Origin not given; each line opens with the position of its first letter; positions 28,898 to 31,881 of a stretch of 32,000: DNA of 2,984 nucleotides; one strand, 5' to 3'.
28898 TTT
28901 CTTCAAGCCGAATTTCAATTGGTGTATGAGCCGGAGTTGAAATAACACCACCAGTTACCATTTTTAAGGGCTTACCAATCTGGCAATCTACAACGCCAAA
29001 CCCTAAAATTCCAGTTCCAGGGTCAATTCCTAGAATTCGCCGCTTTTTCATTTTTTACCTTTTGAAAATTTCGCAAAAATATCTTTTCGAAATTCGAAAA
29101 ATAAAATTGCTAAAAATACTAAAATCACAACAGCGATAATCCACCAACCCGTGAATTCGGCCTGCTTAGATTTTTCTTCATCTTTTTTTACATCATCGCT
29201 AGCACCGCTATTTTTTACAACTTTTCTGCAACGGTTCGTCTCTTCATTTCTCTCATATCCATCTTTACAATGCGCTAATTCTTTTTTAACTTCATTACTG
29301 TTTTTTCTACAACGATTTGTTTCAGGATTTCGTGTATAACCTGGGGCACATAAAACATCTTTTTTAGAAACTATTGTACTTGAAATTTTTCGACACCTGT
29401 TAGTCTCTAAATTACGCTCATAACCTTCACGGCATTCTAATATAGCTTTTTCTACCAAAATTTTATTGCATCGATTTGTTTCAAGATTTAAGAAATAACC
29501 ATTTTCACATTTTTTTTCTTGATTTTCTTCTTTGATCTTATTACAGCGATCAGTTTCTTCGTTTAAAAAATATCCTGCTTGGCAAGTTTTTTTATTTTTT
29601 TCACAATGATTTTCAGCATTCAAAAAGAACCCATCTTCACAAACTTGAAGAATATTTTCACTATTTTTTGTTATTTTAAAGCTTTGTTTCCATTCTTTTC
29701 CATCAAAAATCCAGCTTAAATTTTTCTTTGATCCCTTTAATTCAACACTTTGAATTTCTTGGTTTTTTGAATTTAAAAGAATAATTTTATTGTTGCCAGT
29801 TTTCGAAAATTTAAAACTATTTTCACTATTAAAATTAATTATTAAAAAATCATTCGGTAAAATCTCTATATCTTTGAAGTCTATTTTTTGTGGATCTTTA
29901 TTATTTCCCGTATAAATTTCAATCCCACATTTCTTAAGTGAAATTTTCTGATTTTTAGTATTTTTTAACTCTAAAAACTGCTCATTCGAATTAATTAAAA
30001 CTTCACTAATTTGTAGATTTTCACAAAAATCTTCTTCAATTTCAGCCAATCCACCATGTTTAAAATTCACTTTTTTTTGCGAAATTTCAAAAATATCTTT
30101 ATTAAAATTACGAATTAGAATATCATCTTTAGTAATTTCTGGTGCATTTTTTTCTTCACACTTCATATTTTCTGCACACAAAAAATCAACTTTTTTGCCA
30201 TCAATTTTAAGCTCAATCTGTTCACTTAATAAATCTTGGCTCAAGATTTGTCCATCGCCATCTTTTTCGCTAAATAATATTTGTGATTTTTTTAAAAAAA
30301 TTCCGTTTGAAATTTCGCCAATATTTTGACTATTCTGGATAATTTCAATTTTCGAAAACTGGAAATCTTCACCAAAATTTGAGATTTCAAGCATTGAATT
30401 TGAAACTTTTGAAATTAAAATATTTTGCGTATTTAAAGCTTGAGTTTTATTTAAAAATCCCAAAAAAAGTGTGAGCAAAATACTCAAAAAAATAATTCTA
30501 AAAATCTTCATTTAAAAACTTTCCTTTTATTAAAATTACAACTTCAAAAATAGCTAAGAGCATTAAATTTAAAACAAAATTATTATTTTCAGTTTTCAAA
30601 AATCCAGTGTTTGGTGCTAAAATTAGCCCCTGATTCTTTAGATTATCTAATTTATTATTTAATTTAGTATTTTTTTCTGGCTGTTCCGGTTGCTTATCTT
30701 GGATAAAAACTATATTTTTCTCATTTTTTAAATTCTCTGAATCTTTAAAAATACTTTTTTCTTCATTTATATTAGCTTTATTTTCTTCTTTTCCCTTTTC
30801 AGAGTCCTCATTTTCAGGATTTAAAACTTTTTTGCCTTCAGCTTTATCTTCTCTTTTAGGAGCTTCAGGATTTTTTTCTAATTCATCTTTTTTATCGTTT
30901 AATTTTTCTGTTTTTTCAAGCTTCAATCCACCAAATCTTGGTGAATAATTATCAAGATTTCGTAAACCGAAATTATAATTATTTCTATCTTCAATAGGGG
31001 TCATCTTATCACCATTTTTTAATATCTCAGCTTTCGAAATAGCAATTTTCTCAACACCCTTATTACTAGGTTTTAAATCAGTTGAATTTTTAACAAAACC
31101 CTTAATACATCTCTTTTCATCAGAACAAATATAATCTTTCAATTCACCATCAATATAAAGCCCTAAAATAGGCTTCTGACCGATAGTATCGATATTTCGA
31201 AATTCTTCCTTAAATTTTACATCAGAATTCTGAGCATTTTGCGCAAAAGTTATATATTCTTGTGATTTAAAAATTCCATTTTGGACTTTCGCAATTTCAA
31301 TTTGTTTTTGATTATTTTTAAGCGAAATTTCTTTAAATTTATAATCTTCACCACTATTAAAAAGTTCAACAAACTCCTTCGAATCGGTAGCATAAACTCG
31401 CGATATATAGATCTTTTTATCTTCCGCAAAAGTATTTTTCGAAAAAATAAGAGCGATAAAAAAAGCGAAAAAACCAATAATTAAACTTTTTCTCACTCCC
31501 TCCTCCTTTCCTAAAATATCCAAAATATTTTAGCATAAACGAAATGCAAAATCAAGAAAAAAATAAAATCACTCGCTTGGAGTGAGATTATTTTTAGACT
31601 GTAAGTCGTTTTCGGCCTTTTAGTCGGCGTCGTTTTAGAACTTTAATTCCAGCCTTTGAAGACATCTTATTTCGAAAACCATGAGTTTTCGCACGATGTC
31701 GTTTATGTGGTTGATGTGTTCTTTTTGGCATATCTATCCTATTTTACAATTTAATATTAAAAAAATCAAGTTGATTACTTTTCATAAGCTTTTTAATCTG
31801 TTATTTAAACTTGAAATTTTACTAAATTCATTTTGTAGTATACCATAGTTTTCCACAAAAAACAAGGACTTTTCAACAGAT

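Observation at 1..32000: Palindrome TTCGAA (often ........) is massively over-represented, written in all three reading frames, and found only inside genes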

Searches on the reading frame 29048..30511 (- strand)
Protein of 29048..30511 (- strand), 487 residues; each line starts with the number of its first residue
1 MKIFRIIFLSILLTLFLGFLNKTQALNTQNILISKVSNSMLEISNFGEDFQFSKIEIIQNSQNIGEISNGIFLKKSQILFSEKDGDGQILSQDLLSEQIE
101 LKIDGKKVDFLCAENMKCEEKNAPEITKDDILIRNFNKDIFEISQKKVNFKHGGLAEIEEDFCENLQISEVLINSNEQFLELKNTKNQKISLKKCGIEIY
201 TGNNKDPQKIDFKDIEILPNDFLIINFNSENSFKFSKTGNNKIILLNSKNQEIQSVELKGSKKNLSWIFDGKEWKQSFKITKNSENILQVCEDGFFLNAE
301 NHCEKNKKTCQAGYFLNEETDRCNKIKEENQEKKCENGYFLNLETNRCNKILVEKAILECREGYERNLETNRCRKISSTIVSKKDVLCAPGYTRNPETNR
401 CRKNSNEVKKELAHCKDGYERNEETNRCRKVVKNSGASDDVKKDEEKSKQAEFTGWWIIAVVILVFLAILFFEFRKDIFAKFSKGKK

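Call 49: search_protein_families(library=pfam, proteins=[window:29048-30511:-], max_evalue=0.01)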
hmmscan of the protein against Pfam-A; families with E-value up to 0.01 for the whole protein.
window:29048-30511:- (487 aa): 2 families
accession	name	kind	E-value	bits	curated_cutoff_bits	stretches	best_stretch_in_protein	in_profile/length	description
PF00932.25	LTD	-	2.6e-06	28.2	34.3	1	165-257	7-106/109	Lamin Tail Domain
PF25314.1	TNFR_nem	-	0.0012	19.3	27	0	415-431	18-34/34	TNF receptor-like domain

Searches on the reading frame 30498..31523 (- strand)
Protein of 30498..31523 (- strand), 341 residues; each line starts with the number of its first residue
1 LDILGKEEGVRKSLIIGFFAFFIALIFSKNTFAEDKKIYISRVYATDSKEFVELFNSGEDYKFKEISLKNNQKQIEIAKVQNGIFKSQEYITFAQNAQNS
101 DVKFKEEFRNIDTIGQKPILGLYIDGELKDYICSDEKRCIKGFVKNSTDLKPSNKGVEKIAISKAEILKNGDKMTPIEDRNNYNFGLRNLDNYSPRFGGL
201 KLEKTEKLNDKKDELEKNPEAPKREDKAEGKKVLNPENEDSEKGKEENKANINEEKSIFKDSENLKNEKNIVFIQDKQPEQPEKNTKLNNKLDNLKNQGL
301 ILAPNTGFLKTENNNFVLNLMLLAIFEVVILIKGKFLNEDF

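Call 49: search_protein_families(library=pfam, proteins=[window:30498-31523:-], max_evalue=0.01)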
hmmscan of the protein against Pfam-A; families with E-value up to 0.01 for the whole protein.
window:30498-31523:- (341 aa): 1 family
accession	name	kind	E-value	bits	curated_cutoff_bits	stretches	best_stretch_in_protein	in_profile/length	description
PF00932.25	LTD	-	0.0019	19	34.3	1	36-104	6-85/109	Lamin Tail Domain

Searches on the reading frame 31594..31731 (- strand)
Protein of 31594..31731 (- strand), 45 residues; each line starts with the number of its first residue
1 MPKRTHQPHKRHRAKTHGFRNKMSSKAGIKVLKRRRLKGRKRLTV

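Call 33: find_encoding_contigs(protein=window:31594-31731:-, flank=10000, max_places=10)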
Protein window:31594-31731:- (45 aa): 24 contigs read that carry it; 10 places shown.
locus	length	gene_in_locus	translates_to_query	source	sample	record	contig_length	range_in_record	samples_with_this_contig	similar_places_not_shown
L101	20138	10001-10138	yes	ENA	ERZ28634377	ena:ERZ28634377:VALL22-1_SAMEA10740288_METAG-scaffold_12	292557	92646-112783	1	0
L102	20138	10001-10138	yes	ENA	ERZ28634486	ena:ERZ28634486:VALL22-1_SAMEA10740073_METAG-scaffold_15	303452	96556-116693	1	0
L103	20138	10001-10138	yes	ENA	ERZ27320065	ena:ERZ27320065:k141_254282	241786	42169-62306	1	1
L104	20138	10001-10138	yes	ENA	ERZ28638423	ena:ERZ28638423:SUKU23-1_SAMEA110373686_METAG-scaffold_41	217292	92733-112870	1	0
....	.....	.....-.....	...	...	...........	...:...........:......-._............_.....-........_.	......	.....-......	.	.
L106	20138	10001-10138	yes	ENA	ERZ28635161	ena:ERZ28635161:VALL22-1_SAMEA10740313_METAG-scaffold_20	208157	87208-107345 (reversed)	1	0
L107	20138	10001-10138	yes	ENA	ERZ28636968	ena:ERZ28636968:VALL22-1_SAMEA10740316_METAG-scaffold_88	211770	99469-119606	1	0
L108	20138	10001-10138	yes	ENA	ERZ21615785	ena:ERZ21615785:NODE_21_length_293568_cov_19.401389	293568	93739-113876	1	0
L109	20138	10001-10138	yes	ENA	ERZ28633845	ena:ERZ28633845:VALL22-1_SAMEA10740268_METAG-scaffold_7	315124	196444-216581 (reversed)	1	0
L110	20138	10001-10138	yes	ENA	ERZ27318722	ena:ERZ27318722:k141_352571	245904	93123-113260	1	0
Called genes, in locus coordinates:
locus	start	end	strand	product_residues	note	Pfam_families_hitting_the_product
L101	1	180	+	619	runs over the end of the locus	PF12846:AAA_10 (faint), PF01935:DUF87, PF19044:P-loop_TraG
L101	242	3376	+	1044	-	PF01551:Peptidase_M23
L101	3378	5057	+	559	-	PF18013:Phage_lysozyme2, PF13472:Lipase_GDSL_2 (weak)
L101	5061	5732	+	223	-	-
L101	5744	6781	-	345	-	PF02463:SMC_N, PF13175:AAA_15, PF13476:AAA_23, PF13555:AAA_29 (weak), PF13304:AAA_21 (weak)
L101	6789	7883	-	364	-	PF00712:DNA_pol3_beta, PF02767:DNA_pol3_beta_2, PF02768:DNA_pol3_beta_3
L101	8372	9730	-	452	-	PF11638:DnaA_N, PF00308:Bac_DnaA, PF00004:AAA (weak), PF08299:Bac_DnaA_C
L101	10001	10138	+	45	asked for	PF00468:Ribosomal_L34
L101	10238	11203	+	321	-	-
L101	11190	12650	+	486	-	PF00932:LTD (weak)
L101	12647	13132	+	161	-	PF02075:RuvC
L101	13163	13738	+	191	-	PF01330:RuvA_N, PF14520:HHH_5, PF07499:RuvA_C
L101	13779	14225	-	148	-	-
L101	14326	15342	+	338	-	PF01078:Mg_chelatase (faint), PF05496:RuvB_N, PF13191:AAA_16 (faint), PF00004:AAA, PF07728:AAA_5, PF13173:AAA_14 (weak), PF17864:AAA_lid_4, PF05491:WHD_RuvB, +1 more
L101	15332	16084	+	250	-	PF03703:bPH_2 (weak)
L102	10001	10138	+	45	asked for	PF00468:Ribosomal_L34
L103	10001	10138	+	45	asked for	PF00468:Ribosomal_L34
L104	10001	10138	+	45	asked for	PF00468:Ribosomal_L34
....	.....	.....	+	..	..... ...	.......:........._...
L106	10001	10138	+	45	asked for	PF00468:Ribosomal_L34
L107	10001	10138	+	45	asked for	PF00468:Ribosomal_L34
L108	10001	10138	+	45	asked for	PF00468:Ribosomal_L34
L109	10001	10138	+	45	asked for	PF00468:Ribosomal_L34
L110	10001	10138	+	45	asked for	PF00468:Ribosomal_L34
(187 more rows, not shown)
